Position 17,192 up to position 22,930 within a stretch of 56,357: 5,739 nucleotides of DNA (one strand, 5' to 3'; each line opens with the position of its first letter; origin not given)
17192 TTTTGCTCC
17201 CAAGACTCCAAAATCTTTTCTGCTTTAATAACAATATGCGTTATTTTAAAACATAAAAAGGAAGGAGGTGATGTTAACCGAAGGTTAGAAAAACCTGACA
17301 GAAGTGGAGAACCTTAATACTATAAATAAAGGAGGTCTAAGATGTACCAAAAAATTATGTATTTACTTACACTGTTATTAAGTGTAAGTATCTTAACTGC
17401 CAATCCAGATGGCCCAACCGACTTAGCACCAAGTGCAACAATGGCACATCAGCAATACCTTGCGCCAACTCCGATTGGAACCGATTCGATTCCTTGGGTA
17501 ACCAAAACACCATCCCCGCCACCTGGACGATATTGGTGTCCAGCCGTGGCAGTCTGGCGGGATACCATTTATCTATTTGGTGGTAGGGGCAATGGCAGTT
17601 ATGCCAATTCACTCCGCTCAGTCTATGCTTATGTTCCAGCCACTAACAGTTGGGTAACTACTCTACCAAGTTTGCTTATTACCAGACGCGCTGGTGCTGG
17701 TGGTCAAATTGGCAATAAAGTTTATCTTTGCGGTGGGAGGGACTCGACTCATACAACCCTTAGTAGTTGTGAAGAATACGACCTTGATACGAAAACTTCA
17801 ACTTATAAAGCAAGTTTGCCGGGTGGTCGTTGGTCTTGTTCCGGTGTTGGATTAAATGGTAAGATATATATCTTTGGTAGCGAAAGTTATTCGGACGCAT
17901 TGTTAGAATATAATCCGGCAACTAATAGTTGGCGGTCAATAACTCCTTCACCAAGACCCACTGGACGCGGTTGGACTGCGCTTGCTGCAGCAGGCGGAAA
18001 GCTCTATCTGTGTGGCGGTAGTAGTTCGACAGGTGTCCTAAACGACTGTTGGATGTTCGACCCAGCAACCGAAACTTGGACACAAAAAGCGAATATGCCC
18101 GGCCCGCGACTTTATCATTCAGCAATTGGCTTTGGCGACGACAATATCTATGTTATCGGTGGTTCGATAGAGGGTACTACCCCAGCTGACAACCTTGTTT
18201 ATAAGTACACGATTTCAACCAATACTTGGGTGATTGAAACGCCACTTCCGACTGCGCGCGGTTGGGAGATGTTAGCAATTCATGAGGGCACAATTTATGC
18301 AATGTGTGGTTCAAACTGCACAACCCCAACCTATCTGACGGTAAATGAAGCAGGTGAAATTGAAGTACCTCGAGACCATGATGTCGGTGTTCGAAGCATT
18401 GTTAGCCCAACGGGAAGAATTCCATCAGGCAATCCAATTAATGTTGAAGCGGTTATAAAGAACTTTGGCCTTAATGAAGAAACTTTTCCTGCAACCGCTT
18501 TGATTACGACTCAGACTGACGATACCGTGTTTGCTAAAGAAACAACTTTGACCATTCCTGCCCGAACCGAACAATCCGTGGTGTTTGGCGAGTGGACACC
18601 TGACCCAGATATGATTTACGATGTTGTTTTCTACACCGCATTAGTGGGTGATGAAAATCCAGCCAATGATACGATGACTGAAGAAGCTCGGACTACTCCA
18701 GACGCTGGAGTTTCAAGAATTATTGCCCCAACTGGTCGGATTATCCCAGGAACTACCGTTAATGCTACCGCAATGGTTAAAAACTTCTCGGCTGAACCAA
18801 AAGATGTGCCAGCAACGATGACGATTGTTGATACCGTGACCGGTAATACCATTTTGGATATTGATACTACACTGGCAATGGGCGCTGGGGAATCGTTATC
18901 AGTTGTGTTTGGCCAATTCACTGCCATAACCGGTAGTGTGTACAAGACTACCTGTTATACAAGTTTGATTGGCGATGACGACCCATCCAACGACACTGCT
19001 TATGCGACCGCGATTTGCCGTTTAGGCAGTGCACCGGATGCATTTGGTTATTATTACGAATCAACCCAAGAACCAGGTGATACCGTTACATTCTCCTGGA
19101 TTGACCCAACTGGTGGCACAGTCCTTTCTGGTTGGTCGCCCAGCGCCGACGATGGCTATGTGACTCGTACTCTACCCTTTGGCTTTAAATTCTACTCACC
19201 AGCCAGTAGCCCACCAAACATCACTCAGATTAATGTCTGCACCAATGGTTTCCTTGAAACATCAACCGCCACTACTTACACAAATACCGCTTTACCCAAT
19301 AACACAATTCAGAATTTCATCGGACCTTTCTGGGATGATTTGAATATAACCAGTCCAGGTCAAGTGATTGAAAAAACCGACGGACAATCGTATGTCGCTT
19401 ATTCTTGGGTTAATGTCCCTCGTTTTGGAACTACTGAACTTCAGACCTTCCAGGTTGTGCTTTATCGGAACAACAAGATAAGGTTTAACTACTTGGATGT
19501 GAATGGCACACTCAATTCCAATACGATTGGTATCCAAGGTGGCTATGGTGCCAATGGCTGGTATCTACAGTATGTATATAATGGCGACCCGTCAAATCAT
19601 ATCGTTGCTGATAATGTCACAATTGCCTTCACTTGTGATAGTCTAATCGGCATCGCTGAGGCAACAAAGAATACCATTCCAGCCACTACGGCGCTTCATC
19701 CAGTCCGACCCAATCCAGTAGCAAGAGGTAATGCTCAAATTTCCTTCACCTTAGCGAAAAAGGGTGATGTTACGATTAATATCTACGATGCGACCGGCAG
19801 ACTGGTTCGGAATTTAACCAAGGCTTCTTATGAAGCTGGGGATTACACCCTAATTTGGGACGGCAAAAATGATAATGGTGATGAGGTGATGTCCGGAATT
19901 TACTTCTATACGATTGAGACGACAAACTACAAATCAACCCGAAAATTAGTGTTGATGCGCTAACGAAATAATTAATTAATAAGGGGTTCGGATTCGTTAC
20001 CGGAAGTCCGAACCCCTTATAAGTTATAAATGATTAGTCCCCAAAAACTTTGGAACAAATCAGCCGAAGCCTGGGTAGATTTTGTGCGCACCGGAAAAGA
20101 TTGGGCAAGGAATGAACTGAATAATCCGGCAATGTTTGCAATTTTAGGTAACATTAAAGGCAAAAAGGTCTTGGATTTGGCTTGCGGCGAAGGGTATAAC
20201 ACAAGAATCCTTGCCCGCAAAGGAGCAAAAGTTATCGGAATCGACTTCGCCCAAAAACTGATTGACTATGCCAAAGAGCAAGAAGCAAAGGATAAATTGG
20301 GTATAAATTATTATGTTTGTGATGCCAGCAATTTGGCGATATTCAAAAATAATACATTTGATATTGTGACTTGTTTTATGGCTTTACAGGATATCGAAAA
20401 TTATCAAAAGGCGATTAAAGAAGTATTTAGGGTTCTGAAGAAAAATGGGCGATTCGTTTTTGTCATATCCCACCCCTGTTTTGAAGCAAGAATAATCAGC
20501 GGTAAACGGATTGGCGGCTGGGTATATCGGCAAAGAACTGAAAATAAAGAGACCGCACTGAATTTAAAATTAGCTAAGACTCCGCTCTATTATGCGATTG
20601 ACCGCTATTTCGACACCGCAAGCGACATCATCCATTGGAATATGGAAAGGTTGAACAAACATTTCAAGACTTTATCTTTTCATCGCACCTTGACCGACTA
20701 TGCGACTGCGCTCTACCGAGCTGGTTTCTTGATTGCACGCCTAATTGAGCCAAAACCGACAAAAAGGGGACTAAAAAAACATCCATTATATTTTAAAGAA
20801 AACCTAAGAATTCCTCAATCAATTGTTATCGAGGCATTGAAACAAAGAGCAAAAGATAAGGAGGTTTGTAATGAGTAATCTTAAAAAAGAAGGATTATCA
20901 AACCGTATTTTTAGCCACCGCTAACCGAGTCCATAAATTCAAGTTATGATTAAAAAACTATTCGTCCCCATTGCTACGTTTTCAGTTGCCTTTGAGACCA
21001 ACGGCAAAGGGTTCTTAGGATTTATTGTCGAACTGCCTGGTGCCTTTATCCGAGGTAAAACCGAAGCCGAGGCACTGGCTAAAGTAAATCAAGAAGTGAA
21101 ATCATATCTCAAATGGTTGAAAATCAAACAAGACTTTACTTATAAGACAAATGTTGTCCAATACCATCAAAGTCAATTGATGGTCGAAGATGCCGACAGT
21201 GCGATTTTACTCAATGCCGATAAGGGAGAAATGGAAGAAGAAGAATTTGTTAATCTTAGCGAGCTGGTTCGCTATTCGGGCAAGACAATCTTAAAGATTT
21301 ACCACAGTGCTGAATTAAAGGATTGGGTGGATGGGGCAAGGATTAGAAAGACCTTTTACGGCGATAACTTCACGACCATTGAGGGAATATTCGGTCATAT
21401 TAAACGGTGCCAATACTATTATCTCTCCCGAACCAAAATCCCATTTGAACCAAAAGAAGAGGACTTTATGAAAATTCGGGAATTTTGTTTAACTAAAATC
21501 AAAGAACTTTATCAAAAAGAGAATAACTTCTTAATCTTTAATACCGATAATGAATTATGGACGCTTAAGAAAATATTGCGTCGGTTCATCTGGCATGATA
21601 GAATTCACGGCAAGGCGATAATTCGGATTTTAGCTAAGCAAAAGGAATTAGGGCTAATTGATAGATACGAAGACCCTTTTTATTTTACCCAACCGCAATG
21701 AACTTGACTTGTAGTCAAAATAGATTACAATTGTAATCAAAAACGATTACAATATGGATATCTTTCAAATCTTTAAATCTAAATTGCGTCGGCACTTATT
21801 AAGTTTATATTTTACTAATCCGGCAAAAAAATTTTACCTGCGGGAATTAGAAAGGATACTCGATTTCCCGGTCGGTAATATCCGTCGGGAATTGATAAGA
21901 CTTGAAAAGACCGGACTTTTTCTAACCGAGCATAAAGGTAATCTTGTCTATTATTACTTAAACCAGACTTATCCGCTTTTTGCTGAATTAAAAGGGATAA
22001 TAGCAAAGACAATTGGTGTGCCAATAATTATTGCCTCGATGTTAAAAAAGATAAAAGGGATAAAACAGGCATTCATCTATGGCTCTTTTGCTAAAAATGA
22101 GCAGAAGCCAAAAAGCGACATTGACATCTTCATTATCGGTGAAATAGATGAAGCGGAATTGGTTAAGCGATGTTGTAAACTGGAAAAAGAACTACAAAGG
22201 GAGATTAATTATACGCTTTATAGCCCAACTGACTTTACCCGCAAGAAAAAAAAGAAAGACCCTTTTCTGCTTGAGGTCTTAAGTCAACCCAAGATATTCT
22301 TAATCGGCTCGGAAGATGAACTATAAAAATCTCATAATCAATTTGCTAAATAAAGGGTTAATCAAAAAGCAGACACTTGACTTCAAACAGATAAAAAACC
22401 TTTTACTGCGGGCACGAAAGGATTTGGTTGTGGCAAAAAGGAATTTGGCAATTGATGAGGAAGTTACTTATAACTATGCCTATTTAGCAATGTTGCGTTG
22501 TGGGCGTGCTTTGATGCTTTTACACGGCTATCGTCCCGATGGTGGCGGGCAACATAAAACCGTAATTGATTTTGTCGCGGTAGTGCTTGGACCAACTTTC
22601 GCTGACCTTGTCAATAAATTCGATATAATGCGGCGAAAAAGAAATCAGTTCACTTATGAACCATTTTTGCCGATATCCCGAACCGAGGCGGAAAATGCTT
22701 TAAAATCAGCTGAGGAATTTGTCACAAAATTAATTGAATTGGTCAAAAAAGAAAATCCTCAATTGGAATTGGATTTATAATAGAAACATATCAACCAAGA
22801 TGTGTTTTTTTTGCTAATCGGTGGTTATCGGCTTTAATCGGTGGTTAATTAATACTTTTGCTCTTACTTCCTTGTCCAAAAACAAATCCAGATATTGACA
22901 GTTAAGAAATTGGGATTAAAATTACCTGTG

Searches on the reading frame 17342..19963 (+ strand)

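Call 75: search_protein_families(library=pfam, proteins=[window:17342-19963:+], max_evalue=0.0001)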
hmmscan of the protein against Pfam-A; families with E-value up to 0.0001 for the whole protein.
window:17342-19963:+ (873 aa): 12 families
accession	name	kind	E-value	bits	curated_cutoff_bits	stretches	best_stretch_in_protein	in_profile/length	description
PF01344.31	Kelch_1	-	4.2e-36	122.5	20.1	4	213-253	6-46/46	Kelch motif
PF13964.12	Kelch_6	-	1.2e-34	117.6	25.3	4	214-256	7-50/50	Kelch motif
PF24681.1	Kelch_KLHDC2_KLHL20_DRC7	-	1.4e-33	116.5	50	2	122-323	6-221/221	KLHDC2/KLHL20/DRC7 Kelch-repeats domain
PF13418.12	Kelch_4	-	7.1e-31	106.3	21.6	2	218-253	12-48/49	Galactose oxidase, central domain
PF13415.12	Kelch_3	-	1e-24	86.6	22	1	218-261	1-45/48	Galactose oxidase, central domain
PF24981.1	Beta-prop_ATRN-LZTR1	-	1.9e-24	86.9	50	2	175-298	1-137/289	Attractin/LZTR1 beta-propeller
PF07646.21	Kelch_2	-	7e-24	83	21.3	1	212-253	5-48/48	Kelch motif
PF25210.1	Kelch_FKB95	-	1.8e-21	77.4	70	2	202-325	27-151/268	FKB95, Kelch-repeats domain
PF24996.1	NANM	-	2.3e-13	50.2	45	1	66-227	56-207/350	N-acetylneuraminate epimerase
PF13860.13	FlgD_ig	-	5.9e-12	45.8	27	1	797-862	9-77/79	FlgD Ig-like domain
PF18962.6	Por_Secre_tail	-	2.5e-07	31.3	27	1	790-870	3-74/75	Secretion system C-terminal sorting domain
PF13585.12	CHU_C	-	1.4e-06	28.8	27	1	808-866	27-79/86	CHU_C Type IX secretion signal domain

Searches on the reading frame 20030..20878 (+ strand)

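Call 75: search_protein_families(library=pfam, proteins=[window:20030-20878:+], max_evalue=0.0001)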
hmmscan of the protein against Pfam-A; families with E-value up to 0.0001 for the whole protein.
window:20030-20878:+ (282 aa): 10 families
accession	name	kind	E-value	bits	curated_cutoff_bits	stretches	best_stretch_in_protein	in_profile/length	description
PF08241.18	Methyltransf_11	-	2.1e-25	89.6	21.2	1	48-144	1-95/95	Methyltransferase domain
PF13649.12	Methyltransf_25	-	1.2e-22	80.9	27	1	47-140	1-97/97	Methyltransferase domain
PF13847.12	Methyltransf_31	-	2.5e-22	79.6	27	1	43-150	3-113/145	Methyltransferase domain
PF01209.24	Ubie_methyltran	-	1.1e-15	58.1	20.1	1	38-147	42-155/233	ubiE/COQ5 methyltransferase family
PF13489.12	Methyltransf_23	-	2.6e-15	57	27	1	41-233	20-159/164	Methyltransferase domain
PF08242.18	Methyltransf_12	-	9.1e-14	52.4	30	1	48-142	1-98/98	Methyltransferase domain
PF03848.20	TehB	-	6e-07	29.5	20.4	1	42-140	29-128/193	Tellurite resistance protein TehB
PF07021.18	MetW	-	8e-07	29.3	21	1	43-139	13-105/193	Methionine biosynthesis protein MetW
PF02353.26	CMAS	-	2e-05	24.5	27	1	42-145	61-165/273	Mycolic acid cyclopropane synthetase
PF01555.25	N6_N4_Mtase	-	7e-05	23.3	26.7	0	123-204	30-104/221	DNA methylase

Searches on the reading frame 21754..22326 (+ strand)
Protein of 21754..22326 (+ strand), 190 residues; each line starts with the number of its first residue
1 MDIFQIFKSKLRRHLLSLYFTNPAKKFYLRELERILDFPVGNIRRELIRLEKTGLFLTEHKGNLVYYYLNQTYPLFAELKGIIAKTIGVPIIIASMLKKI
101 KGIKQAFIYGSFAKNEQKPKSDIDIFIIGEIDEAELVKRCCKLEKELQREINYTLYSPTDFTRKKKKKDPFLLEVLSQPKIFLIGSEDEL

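Call 3: search_protein_families(library=pfam, proteins=[window:21754-22326:+], max_evalue=0.1)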
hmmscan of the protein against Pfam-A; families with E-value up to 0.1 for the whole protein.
window:21754-22326:+ (190 aa): 5 families
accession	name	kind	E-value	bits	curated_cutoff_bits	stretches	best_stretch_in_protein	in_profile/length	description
PF18765.7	Polbeta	-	3.9e-12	46.6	26.9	1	93-181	3-86/93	Polymerase beta, Nucleotidyltransferase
PF01909.29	NTP_transf_2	-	3.8e-10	40.4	21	1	97-164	8-82/93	Nucleotidyltransferase domain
PF22014.2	DUF6932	-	0.003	18.4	27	1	96-140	44-91/142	Family of unknown function (DUF6932)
PF07848.18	PaaX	-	0.036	14.7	24.8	1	36-70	33-67/70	PaaX-like protein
PF22600.2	MTPAP-like_central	-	0.057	13.9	27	1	94-134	30-70/139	Poly(A) RNA polymerase, mitochondrial-like, central palm domain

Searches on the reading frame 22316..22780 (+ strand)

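Call 3: search_protein_families(library=pfam, proteins=[window:22316-22780:+], max_evalue=0.1)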
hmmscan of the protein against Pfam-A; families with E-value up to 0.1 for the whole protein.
window:22316-22780:+ (154 aa): 2 families
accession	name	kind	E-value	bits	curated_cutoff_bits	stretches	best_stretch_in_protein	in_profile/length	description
PF05168.19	HEPN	-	6.2e-08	33.3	22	1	27-138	2-113/117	HEPN domain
PF18726.6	HEPN_SAV_6107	-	0.019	15.9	27.2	1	48-138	7-96/98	SAV_6107-like HEPN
